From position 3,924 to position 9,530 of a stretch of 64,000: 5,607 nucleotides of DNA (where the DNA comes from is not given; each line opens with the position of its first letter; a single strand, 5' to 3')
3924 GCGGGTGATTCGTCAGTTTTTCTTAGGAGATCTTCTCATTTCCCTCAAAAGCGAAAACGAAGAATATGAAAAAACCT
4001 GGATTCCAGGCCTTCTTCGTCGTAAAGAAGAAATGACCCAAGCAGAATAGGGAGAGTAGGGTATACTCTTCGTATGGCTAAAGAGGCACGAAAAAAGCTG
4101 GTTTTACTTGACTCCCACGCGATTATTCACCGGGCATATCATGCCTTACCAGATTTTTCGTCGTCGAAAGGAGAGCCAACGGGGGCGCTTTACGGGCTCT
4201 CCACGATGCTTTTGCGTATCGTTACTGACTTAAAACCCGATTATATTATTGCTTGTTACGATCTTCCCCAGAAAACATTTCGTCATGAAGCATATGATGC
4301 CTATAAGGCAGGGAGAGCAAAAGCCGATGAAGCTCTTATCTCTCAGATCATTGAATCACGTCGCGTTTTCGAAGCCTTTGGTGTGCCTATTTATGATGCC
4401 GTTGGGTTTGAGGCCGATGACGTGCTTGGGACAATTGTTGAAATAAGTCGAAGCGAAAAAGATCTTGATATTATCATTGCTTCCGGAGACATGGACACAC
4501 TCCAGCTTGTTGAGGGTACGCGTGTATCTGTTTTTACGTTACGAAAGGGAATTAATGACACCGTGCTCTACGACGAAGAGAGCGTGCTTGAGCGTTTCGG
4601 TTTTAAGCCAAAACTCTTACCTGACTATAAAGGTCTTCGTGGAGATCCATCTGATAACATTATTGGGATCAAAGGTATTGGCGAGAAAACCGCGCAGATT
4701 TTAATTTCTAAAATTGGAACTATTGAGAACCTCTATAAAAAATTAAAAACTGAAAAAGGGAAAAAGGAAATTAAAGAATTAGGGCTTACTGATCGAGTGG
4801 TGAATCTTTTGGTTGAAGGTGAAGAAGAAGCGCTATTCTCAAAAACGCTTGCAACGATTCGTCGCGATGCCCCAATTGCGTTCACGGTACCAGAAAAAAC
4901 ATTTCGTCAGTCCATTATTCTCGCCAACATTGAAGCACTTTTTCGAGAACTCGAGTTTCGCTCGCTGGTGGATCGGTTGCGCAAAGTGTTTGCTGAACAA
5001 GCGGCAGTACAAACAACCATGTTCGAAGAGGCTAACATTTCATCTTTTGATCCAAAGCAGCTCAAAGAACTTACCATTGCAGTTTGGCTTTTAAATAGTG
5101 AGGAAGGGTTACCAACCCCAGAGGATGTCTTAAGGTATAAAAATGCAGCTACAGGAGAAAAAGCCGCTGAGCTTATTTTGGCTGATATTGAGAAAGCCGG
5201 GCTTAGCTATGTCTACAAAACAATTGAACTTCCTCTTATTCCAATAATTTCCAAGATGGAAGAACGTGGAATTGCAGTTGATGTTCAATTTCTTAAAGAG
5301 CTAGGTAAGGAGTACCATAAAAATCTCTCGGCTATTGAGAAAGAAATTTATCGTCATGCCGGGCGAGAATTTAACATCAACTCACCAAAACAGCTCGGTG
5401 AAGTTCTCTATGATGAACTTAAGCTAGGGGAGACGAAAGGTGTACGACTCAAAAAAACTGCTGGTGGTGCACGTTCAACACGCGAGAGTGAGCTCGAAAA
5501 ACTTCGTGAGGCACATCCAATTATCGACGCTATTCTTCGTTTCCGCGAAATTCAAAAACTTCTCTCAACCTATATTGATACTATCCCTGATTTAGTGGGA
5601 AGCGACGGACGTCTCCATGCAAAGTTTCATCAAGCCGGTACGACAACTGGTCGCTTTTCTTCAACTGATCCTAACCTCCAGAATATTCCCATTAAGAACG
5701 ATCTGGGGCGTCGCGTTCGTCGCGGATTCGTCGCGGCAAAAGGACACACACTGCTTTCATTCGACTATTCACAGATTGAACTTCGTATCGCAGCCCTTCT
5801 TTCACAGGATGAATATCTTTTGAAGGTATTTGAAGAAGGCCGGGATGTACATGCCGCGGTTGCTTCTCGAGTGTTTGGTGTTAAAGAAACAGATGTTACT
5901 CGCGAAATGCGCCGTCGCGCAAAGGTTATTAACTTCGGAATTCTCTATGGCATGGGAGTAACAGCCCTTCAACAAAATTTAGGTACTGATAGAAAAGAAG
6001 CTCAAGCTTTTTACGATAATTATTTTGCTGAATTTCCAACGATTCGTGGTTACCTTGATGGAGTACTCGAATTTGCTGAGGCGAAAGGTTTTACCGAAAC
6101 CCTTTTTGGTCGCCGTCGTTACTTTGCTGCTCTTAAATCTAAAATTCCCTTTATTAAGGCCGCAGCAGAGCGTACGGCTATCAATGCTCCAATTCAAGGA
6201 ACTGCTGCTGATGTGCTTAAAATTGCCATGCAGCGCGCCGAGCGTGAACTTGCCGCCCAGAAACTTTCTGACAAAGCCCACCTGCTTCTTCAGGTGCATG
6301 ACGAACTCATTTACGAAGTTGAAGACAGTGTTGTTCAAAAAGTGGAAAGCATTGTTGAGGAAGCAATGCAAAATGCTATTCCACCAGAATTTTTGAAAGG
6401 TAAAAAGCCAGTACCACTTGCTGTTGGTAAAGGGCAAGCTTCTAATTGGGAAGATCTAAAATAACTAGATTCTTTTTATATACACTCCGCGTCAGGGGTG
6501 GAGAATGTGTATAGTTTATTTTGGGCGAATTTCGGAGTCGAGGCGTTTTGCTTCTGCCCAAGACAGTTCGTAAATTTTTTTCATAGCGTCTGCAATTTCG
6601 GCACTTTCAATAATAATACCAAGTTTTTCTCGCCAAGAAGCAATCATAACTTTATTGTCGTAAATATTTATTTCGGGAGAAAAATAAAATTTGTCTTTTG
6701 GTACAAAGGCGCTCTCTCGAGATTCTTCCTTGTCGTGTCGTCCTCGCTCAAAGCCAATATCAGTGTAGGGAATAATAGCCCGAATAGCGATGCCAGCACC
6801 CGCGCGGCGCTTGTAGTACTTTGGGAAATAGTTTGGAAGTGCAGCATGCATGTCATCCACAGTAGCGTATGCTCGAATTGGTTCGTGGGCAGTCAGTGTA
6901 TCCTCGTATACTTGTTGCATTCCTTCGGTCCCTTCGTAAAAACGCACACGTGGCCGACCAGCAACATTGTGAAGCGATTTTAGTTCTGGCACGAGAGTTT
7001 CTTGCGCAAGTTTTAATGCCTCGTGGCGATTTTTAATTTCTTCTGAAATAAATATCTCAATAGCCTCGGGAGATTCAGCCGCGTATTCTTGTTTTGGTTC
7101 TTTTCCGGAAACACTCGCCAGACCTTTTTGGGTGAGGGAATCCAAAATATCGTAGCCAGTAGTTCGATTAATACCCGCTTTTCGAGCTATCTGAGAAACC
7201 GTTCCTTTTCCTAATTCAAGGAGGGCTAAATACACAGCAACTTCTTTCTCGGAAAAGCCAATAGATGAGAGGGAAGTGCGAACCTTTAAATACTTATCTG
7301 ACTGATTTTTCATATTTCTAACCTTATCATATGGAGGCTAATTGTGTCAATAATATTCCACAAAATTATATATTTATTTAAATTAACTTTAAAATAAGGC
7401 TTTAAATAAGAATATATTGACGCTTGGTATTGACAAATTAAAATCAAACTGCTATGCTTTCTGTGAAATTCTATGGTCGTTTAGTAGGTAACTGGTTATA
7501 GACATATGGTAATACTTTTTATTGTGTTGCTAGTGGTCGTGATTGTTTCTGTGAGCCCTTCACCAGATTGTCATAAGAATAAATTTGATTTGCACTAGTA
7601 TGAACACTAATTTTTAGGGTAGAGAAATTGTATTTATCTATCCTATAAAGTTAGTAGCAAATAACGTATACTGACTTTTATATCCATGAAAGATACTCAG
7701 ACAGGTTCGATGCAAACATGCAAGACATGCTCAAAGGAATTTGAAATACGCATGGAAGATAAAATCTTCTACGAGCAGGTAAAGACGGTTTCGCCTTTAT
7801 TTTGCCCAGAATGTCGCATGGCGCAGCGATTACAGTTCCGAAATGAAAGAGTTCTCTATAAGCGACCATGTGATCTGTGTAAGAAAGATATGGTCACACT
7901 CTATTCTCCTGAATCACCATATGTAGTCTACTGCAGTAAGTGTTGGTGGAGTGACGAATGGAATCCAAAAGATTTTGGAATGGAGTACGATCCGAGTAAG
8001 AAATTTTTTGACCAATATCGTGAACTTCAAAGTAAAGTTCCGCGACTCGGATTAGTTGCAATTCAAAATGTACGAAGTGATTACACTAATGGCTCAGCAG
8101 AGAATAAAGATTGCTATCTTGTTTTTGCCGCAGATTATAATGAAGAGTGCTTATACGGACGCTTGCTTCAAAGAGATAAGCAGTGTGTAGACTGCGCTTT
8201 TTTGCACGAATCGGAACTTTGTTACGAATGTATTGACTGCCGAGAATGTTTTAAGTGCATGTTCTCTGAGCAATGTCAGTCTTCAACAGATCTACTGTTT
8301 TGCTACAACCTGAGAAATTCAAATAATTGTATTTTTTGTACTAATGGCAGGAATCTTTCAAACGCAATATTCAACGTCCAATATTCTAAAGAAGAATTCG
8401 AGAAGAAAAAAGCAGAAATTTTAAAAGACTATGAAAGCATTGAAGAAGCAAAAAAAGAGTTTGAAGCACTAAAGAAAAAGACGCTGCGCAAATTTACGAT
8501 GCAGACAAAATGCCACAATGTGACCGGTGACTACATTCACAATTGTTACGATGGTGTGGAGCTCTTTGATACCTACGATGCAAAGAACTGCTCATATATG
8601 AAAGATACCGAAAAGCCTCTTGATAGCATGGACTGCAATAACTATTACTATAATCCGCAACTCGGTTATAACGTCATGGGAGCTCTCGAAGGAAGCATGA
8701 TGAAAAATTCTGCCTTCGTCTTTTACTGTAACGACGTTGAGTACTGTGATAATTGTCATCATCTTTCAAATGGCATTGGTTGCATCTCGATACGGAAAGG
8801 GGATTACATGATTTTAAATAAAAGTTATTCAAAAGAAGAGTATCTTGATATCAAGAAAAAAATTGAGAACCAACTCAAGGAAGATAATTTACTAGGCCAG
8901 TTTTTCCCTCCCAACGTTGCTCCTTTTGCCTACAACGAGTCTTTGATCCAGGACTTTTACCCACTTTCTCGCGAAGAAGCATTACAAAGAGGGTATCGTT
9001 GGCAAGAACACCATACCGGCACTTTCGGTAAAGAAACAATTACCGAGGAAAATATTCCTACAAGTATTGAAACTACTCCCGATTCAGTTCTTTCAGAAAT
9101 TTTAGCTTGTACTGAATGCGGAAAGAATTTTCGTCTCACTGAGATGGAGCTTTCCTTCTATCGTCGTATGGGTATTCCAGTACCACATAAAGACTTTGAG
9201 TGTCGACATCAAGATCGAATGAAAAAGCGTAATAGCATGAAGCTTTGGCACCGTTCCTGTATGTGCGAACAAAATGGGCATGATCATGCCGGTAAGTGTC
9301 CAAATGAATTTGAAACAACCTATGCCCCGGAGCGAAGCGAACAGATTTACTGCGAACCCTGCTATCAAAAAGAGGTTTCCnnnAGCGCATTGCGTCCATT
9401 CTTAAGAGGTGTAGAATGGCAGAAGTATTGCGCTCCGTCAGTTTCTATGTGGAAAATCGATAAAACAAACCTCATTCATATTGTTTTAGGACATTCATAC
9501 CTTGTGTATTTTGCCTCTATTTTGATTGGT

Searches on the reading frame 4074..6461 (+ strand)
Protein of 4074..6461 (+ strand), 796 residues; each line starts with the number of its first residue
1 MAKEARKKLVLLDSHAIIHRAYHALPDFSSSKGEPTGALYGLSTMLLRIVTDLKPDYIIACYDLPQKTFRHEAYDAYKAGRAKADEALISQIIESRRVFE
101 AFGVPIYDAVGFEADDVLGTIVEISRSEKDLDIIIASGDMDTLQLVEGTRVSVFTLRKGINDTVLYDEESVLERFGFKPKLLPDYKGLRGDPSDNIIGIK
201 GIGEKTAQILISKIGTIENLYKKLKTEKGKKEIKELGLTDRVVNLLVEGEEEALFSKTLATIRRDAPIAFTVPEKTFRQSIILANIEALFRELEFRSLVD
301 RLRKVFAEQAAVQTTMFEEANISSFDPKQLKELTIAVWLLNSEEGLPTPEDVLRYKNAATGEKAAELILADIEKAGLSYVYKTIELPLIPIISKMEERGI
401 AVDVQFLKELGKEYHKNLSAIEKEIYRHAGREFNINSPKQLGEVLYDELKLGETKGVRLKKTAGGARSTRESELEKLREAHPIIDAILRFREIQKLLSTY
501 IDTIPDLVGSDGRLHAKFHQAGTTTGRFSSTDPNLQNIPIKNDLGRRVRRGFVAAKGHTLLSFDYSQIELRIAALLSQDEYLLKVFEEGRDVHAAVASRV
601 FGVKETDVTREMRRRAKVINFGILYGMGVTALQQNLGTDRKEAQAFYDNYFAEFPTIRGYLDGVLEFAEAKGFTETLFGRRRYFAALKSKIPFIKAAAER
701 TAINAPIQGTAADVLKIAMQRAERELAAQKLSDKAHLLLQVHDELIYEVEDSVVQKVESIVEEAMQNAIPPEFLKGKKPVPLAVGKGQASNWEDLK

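Call 21: search_protein_families(library=pfam, proteins=[window:4074-6461:+], max_evalue=0.01)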
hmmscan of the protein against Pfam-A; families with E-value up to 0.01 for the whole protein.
window:4074-6461:+ (796 aa): 4 families
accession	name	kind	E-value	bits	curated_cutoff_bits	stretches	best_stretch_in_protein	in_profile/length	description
PF00476.26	DNA_pol_A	-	6.3e-140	466.9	34.3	1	405-794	2-381/381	DNA polymerase family A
PF02739.22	5_3_exonuc_N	-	1.2e-46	158.9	34.3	1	8-176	1-164/164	5'-3' exonuclease, N-terminal resolvase-like domain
PF01367.25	5_3_exonuc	-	1.3e-23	83.8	40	1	178-274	2-88/97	5'-3' exonuclease, C-terminal SAM fold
PF14520.12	HHH_5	-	0.0003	21.6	27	1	196-223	4-32/57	Helix-hairpin-helix domain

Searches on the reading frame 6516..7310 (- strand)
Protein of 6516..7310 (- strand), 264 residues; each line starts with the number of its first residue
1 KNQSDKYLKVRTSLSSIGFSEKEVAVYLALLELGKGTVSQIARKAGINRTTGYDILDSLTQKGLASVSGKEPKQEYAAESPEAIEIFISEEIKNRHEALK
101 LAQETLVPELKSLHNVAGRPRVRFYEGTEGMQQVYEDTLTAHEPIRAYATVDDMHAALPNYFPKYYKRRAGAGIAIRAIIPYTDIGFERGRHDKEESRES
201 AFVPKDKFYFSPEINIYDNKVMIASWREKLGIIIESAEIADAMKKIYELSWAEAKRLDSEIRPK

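Call 21: search_protein_families(library=pfam, proteins=[window:6516-7310:-], max_evalue=0.01)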
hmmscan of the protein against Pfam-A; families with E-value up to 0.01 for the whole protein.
window:6516-7310:- (264 aa): 5 families
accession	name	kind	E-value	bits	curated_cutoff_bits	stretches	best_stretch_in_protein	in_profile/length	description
PF01978.25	TrmB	-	1.1e-16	60.9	25.6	1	14-82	1-68/68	Sugar-specific transcriptional regulator TrmB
PF13551.12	HTH_29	-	0.00037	21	28.1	1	28-67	5-44/64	Winged helix-turn helix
PF09339.16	HTH_IclR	-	0.0037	17.4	22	1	32-65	14-48/52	IclR helix-turn-helix domain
PF13384.12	HTH_23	-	0.0052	17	24.6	0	32-66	16-48/50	Homeodomain-like domain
PF13518.12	HTH_28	-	0.0081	16.7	25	0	34-66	12-43/52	Helix-turn-helix domain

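Call 81: search_protein_families(library=ncbifam, proteins=[window:6516-7310:-], max_evalue=0.001)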
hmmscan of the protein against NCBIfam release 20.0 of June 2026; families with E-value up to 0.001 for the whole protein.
window:6516-7310:- (264 aa): 7 families
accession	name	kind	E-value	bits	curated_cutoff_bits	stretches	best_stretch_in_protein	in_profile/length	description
NF047390.1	TransRegTrmBL1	equivalog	1.5e-09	37.3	650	1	13-108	9-103/341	HTH-type sugar sensing transcriptional regulator TrmBL1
NF040851.1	tran_reg_TrmB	equivalog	2.3e-08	33.6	600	1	9-100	6-96/338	HTH-type sugar-sensing transcriptional regulator TrmB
NF047392.1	TransRegTrmBHalo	equivalog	5.9e-07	28.8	500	1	16-85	15-84/349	HTH-type sugar sensing transcriptional regulator TrmB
TIGR01884.1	cas_HTH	subfamily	3.2e-05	23.4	60.2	1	16-74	137-195/202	CRISPR-associated CARF protein Csa3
NF040939.2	trans_reg_lrs14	equivalog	0.00016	21.7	90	0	11-71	10-72/103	Lrs14 family HTH-type transcriptional regulator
NF041141.1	tran_reg_TrmBL2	equivalog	0.0002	21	530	1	23-112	20-112/264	HTH-type transcriptional regulator TrmBL2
NF033577.2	transpos_IS481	equivalog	0.00065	19.3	224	0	35-113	12-89/284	IS481 family transposase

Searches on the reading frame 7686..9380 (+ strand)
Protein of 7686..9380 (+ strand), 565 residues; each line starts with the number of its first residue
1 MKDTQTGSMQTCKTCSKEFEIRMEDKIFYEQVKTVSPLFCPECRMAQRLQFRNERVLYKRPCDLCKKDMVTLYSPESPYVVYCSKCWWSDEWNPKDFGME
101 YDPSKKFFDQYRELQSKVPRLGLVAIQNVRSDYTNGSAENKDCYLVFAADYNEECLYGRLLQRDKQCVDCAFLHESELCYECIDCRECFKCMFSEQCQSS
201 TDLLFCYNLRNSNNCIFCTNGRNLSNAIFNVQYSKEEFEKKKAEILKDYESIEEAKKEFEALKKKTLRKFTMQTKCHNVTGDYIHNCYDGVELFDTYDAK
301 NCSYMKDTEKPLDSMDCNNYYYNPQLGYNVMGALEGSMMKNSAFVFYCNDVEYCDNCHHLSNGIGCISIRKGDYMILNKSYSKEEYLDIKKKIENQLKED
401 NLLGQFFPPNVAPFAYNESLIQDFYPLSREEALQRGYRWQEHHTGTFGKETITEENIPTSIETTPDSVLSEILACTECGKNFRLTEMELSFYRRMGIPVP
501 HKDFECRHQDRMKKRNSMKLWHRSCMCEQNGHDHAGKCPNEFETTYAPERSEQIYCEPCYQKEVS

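Call 7: search_protein_families(library=pfam, proteins=[window:7686-9380:+], max_evalue=0.01)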
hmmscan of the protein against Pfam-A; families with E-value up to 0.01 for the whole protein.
window:7686-9380:+ (565 aa): 0 families

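Call 8: search_protein_families(library=ncbifam, proteins=[window:7686-9380:+], max_evalue=1)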
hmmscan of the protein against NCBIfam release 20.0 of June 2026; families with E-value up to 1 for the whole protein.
window:7686-9380:+ (565 aa): 2 families
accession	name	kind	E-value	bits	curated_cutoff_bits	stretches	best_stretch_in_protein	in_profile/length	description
NF041070.1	carrier_LysW_Arch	domain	0.00035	20.6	75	1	465-486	16-37/57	alpha-aminoadipate/glutamate carrier protein LysW/ArgW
NF011482.0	PRK14892.1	equivalog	0.0042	17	109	1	61-113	23-75/101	putative transcription elongation factor Elf1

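Call 30: list_cluster_members(proteins=[P0001, window:7686-9380:+])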
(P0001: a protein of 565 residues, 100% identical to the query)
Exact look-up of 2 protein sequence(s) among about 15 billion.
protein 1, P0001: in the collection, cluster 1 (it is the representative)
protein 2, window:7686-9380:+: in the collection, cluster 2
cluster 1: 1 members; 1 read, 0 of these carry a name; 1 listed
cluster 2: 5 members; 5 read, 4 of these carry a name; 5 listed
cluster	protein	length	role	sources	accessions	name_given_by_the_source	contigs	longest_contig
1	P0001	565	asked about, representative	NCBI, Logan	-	-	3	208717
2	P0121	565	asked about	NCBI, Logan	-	-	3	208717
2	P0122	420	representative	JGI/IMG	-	hypothetical protein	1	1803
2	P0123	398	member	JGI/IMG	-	hypothetical protein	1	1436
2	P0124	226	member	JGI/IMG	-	hypothetical protein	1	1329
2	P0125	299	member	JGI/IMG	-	hypothetical protein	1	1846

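Call 35: find_homologous_proteins(query=window:7686-9380:+)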
Query window:7686-9380:+ (565 aa): 3674 proteins with E <= 0.001 among 8000 candidates; the best 120 are listed.
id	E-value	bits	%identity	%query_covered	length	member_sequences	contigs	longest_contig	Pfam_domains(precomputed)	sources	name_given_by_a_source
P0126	0.0e+0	1226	92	99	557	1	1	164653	-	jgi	jgi:hypothetical protein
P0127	0.0e+0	1094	82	98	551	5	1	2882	PF13451.13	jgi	jgi:hypothetical protein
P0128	0.0e+0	1084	82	98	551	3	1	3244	-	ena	-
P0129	0.0e+0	1082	82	98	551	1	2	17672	-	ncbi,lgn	-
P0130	0.0e+0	1078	81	99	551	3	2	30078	-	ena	-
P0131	0.0e+0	1046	78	99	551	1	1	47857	-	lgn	-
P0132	0.0e+0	1040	77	98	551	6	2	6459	-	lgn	-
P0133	0.0e+0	1038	77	99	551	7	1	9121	-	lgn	-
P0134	0.0e+0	1037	77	99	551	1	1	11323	-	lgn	-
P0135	0.0e+0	1034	76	100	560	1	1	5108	-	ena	-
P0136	0.0e+0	1034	77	98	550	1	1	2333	PF13451.13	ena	-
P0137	0.0e+0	1033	77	99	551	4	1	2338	-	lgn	-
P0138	0.0e+0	1031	77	98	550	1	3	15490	-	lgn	-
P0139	0.0e+0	1031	77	99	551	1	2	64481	-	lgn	-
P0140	0.0e+0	1030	76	99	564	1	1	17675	-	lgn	-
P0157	6.0e-296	1001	74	98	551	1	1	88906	-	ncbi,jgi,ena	ncbi:MAG: hypothetical protein WCW54_01750 [Candidatus Paceibacterota bacterium]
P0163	3.7e-292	988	74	99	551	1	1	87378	PF13451.13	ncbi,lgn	-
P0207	2.7e-278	942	68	98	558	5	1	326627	-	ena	-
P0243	8.2e-269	911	66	98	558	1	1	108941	-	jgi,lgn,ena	-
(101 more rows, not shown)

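Call 38: search_protein_families(library=padloc, proteins=[window:7686-9380:+], max_evalue=1)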
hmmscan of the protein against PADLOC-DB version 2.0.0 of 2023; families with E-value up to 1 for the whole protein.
window:7686-9380:+ (565 aa): 0 families

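Call 48: find_encoding_contigs(protein=P0157, flank=5000, max_places=2)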
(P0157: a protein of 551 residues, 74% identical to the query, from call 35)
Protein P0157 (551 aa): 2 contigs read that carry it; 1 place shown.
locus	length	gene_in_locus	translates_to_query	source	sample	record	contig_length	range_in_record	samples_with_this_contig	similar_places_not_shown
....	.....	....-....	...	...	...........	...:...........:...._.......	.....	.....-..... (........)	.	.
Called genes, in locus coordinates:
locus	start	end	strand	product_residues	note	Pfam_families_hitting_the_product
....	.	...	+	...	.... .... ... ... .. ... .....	?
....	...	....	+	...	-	-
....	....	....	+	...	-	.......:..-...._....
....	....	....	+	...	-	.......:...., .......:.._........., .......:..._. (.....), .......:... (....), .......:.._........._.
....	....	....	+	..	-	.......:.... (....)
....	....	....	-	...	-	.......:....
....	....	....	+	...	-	-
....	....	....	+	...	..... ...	-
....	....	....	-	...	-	-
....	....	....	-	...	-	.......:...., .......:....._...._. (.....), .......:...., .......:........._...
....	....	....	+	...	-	-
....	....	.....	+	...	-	-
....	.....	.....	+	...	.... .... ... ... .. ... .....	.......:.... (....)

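Call 49: find_encoding_contigs(protein=P0207, flank=5000, max_places=2)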
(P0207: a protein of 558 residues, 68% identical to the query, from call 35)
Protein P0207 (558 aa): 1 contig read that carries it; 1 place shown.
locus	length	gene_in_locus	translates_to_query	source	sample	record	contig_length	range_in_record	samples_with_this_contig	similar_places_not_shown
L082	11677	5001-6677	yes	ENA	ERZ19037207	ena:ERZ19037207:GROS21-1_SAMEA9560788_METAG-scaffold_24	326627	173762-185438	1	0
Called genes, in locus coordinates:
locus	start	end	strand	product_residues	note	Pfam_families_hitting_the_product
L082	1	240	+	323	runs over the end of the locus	-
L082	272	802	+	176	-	PF01936:NYN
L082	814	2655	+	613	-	-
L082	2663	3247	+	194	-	PF06821:Ser_hydrolase, PF12697:Abhydrolase_6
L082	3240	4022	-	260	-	PF01978:TrmB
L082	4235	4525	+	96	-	-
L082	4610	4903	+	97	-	-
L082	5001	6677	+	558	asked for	-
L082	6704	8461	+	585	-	-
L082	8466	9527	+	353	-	-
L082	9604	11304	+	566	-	-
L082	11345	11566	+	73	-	-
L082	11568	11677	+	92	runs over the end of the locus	PF05016:ParE_toxin (weak)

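Call 50: find_encoding_contigs(protein=P0243, flank=5000, max_places=2)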
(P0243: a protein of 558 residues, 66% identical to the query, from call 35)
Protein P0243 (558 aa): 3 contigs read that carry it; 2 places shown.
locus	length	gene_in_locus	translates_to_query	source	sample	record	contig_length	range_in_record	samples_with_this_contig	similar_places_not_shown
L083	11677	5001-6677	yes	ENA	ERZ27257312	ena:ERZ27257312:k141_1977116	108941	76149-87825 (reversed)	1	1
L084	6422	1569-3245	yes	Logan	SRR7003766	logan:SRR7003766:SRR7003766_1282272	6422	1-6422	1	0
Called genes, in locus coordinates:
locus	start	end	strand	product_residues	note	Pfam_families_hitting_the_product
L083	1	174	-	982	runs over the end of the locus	PF17854:FtsK_alpha, PF01580:FtsK_SpoIIIE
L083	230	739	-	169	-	PF01936:NYN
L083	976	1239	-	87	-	PF00312:Ribosomal_S15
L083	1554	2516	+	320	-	PF02899:Phage_int_SAM_1, PF13102:Phage_int_SAM_5 (weak), PF13495:Phage_int_SAM_4 (weak), PF00589:Phage_integrase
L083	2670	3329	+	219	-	PF05724:TPMT, PF01209:Ubie_methyltran, PF13489:Methyltransf_23, PF02353:CMAS, PF13847:Methyltransf_31, PF08241:Methyltransf_11, PF08242:Methyltransf_12, PF13649:Methyltransf_25, +1 more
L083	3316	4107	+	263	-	PF03372:Exo_endo_phos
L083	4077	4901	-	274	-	-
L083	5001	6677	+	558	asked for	-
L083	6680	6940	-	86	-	PF05016:ParE_toxin (weak), PF15738:YafQ_toxin (weak)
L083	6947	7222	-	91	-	-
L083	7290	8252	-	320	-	-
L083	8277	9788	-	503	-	PF01743:PolyA_pol, PF12627:PolyA_pol_RNAbd, PF01966:HD, PF13735:tRNA_NucTran2_2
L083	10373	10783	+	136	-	PF02021:UPF0102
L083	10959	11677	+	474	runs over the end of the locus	-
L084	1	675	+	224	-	?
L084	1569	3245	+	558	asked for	-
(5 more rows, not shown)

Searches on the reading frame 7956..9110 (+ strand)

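Call 37: search_protein_families(library=pfam, proteins=[window:7956-9110:+], max_evalue=10)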
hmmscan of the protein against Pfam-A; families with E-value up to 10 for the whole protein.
window:7956-9110:+ (385 aa): 2 families
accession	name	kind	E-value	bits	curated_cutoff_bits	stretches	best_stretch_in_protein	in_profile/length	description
PF10624.15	TraS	-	0.36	10.9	27.4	0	214-245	114-146/157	Plasmid conjugative transfer entry exclusion protein TraS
PF22105.2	DUF6943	-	3.4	8.2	27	1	95-184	32-118/131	Family of unknown function (DUF6943)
